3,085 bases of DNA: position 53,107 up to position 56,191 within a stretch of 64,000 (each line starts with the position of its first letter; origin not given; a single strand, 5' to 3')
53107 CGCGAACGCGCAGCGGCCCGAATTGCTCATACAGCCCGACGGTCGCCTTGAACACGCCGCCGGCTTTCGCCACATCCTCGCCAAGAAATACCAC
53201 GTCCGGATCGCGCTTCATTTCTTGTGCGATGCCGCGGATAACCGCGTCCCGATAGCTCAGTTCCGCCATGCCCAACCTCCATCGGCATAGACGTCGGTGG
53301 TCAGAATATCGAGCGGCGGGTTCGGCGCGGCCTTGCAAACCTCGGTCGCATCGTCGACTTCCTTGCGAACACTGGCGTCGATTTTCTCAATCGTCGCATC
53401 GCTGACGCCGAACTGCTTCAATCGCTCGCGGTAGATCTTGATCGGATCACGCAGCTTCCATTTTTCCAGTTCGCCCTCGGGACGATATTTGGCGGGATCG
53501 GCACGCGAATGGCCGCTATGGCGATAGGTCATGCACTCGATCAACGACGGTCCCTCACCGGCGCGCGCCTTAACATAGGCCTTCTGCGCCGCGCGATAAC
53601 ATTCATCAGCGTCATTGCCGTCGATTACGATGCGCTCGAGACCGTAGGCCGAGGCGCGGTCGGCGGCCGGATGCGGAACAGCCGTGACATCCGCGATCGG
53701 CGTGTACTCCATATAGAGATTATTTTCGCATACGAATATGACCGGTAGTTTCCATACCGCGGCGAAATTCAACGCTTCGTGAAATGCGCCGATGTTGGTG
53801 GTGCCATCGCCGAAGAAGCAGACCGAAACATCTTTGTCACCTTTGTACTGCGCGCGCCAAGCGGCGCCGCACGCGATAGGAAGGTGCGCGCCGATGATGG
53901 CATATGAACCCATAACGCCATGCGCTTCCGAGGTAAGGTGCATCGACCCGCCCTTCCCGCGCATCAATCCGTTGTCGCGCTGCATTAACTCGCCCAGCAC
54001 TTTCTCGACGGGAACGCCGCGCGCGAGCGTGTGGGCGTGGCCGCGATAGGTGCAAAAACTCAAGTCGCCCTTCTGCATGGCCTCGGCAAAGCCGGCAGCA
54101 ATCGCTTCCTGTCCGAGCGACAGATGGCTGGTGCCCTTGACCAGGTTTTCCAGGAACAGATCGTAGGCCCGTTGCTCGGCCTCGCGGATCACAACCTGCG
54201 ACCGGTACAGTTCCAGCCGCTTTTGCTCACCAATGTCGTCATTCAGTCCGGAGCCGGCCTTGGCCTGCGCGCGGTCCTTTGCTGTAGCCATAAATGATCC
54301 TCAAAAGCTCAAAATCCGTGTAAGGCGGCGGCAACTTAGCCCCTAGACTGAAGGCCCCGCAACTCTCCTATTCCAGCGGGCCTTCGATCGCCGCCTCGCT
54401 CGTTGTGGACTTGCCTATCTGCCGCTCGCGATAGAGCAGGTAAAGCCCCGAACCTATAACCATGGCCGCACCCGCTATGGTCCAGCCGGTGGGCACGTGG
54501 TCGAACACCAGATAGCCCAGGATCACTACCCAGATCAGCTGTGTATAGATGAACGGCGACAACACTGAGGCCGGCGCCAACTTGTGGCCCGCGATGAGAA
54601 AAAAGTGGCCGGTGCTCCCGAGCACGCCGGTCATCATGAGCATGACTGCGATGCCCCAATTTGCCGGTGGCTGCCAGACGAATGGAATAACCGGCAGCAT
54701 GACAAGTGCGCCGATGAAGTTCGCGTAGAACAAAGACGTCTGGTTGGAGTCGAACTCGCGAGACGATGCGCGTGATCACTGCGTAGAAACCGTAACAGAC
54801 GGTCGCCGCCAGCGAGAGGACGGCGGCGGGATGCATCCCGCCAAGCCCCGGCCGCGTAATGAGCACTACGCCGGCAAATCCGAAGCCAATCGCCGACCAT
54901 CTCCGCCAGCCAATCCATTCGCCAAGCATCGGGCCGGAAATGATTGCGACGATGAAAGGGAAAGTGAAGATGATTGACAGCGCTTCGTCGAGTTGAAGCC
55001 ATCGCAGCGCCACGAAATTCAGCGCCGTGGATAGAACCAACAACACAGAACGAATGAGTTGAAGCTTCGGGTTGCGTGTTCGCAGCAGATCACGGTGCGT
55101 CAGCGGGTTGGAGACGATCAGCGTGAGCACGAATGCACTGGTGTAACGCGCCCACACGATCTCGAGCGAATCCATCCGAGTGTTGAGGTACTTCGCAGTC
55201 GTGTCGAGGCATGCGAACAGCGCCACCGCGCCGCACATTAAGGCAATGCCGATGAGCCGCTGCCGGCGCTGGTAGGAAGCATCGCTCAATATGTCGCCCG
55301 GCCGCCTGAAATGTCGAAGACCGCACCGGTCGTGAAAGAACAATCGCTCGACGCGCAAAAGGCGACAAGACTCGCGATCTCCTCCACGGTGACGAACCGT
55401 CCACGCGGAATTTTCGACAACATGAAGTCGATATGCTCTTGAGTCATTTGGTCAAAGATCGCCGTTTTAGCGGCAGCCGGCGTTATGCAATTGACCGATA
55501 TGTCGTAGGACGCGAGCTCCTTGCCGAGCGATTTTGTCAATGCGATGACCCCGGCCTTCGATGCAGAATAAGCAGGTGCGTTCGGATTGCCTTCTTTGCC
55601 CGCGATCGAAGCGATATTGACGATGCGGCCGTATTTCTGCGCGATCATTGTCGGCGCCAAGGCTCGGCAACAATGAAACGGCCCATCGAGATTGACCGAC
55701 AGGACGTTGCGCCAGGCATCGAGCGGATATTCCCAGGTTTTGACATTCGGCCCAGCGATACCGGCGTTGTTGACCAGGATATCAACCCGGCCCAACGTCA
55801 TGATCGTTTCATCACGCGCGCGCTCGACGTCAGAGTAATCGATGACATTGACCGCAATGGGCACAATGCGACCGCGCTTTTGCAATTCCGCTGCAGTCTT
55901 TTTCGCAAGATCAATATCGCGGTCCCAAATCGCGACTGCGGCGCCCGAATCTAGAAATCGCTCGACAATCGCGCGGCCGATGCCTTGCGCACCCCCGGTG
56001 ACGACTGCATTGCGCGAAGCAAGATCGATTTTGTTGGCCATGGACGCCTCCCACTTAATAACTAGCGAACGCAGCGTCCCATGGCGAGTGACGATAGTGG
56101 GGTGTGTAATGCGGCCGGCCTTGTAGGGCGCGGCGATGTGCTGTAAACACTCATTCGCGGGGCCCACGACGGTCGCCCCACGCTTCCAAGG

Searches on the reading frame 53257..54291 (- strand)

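Call 9: search_protein_families(library=pfam, proteins=[window:53257-54291:-])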
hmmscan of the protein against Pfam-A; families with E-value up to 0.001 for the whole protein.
window:53257-54291:- (344 aa): 2 families
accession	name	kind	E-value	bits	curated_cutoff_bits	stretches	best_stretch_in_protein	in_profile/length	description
PF00676.26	E1_dh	-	3.9e-76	256.3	22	1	32-326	3-298/300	Dehydrogenase E1 component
PF02775.26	TPP_enzyme_C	-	3.7e-06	27.2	21.9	1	127-253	24-151/151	Thiamine pyrophosphate enzyme, C-terminal TPP binding domain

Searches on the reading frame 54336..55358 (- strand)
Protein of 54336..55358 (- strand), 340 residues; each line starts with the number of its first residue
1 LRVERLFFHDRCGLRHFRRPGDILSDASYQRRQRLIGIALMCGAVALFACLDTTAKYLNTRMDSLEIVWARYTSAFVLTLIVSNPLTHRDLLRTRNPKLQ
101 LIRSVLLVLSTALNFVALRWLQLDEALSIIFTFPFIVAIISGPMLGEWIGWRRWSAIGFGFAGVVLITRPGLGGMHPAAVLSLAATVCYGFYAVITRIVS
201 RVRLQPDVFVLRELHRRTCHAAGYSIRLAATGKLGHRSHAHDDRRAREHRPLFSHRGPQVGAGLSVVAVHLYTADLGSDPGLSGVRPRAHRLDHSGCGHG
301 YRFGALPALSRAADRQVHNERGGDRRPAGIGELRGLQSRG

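Call 9: search_protein_families(library=pfam, proteins=[window:54336-55358:-])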
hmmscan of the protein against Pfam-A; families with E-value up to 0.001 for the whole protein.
window:54336-55358:- (340 aa): 1 family
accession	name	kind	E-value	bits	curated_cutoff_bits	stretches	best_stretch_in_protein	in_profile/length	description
PF00892.27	EamA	-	3.4e-15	57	28.2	1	36-168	2-134/135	EamA-like transporter family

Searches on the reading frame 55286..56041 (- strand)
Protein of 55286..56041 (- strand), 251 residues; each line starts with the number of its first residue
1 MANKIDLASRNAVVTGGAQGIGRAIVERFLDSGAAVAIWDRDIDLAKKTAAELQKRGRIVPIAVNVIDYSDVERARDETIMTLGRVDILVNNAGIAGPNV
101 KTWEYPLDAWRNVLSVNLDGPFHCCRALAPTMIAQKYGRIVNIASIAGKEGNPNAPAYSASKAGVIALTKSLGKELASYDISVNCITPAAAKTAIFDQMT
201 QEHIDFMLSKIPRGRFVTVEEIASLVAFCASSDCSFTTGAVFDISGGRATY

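Call 9: search_protein_families(library=pfam, proteins=[window:55286-56041:-])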
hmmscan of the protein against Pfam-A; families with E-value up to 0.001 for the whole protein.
window:55286-56041:- (251 aa): 5 families
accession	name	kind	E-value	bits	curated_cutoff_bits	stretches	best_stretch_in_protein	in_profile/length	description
PF00106.31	adh_short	-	2.3e-58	197.4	26.6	1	11-201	2-192/195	short chain dehydrogenase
PF13561.12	adh_short_C2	-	1.9e-56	191.7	27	1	18-247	3-234/236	Enoyl-(Acyl carrier protein) reductase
PF08659.16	KR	-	9.7e-08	32.6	22.6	1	13-168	4-159/180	KR domain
PF01370.27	Epimerase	-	1.4e-05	25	20.9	1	13-117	2-95/240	NAD dependent epimerase/dehydratase family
PF01073.25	3Beta_HSD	-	0.00061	19.3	22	1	13-79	1-67/280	3-beta hydroxysteroid dehydrogenase/isomerase family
